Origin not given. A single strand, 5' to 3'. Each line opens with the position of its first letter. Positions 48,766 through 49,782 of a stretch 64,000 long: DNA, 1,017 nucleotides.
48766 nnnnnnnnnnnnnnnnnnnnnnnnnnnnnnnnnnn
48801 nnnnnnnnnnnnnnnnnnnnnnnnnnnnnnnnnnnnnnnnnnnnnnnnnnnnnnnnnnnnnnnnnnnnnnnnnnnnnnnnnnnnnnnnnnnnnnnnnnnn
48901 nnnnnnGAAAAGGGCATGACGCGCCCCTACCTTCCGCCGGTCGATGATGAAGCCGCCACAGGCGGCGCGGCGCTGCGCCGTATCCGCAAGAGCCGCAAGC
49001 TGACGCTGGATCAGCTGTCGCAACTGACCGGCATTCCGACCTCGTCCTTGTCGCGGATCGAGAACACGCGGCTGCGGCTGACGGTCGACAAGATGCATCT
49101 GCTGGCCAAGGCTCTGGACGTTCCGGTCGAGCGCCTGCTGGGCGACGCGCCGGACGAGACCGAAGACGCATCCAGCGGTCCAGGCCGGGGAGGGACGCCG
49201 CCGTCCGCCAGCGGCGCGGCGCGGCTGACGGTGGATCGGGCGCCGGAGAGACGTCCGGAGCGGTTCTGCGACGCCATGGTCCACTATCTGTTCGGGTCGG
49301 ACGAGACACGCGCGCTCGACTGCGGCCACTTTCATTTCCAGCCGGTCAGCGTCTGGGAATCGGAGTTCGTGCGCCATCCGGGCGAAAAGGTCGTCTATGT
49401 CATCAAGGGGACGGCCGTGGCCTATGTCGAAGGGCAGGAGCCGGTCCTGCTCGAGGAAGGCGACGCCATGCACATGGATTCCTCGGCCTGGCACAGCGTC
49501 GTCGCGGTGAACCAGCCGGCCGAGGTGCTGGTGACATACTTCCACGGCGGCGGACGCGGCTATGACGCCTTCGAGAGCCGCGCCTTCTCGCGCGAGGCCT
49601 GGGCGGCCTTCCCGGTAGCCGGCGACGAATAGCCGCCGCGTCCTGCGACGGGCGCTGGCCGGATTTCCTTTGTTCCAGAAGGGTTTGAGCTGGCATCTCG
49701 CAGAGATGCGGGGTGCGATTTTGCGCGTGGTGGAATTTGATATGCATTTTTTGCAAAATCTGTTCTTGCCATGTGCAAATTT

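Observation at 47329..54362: Putative TonB-dependent utilisation locus for D-amino-acid-containing peptides (e.g. peptidoglycan stem peptides)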

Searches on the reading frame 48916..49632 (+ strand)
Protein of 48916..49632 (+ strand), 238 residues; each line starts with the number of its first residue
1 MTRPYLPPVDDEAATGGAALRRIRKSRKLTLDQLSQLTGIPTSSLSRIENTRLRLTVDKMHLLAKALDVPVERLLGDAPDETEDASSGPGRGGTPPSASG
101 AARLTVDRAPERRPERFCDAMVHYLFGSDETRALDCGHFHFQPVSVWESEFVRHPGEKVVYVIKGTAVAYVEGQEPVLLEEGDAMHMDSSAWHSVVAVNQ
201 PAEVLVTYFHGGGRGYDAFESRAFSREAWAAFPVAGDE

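Call 3: search_protein_families(library=pfam, proteins=[window:48916-49632:+])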
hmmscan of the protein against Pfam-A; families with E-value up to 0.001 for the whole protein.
window:48916-49632:+ (238 aa): 7 families
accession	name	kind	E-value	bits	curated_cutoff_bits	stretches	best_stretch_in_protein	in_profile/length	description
PF01381.28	HTH_3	-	1.5e-10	41.3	23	1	20-73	1-54/55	Helix-turn-helix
PF07883.17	Cupin_2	-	1.5e-10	41.1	27.2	1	148-208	10-70/70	Cupin domain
PF13560.12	HTH_31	-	1.6e-09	38.4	27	1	17-73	3-60/64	Helix-turn-helix domain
PF13443.12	HTH_26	-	4.7e-07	30.4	22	1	20-79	2-62/63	Cro/C1-type HTH DNA-binding domain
PF12844.13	HTH_19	-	6e-06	26.5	30.2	1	17-75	1-59/64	Helix-turn-helix domain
PF13413.12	HTH_25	-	3.9e-05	23.8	24.6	1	20-52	2-34/62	Helix-turn-helix domain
PF20432.4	Xre-like-HTH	-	0.00012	22.8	25.8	1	11-58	6-53/63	Antitoxin Xre-like helix-turn-helix domain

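Call 4: search_protein_families(library=ncbifam, proteins=[window:48916-49632:+])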
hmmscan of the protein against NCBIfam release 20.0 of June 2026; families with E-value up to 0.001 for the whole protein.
window:48916-49632:+ (238 aa): 6 families
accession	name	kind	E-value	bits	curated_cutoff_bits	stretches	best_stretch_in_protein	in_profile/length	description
NF007408.0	PRK09943.1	equivalog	2e-06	27.5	211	0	10-77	2-69/185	HTH-type transcriptional regulator PuuR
NF041951.1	phage_RstR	subfamily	7.6e-05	22.9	80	1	18-84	5-71/108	RstR family transcriptional repressor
NF006015.0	PRK08154.1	subfamily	0.00018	20.7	204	1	17-84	32-99/314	anaerobic benzoate catabolism transcriptional regulator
NF041677.1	trans_regClgR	equivalog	0.00032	20.7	170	1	17-84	10-77/113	transcriptional regulator ClgR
NF010465.0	PRK13890.1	equivalog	0.00039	20.5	96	1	21-77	11-67/121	conjugal transfer protein TrbA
TIGR03830.1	CxxCG_CxxCG_HTH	subfamily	0.00043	20.1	61.8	1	16-65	66-115/127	type II TA system antitoxin MqsA family protein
